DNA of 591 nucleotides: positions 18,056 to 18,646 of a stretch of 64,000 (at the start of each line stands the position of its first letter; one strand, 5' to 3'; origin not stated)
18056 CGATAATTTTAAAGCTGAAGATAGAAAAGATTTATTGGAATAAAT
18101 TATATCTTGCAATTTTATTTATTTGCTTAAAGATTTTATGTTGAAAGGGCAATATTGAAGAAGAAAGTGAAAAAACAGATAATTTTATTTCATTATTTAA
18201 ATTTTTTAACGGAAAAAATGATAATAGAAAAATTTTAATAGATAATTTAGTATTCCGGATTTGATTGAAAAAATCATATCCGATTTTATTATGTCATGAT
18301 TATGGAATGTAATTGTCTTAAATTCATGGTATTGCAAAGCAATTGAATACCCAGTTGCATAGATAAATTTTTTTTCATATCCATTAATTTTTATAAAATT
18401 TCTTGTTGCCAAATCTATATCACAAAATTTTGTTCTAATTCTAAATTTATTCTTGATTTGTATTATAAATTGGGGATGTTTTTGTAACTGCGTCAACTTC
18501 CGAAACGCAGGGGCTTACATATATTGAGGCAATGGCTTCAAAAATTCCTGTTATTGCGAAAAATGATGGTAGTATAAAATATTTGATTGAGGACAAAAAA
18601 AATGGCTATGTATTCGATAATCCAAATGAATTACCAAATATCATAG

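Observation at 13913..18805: ~4.1-kb island (folC plus several gene relics) bracketed by ~350-420-bp direct repeats of the GT4 / NlpC-P60 convergent junction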

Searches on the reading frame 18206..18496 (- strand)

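Call 8: search_protein_families(library=pfam, proteins=[window:18206-18496:-], max_evalue=0.01)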
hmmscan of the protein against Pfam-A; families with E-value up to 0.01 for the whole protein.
window:18206-18496:- (96 aa): 1 family
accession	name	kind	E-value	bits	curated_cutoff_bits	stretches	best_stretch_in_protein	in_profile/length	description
PF00557.29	Peptidase_M24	-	5.7e-08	33.2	23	1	18-83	124-190/208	Metallopeptidase family M24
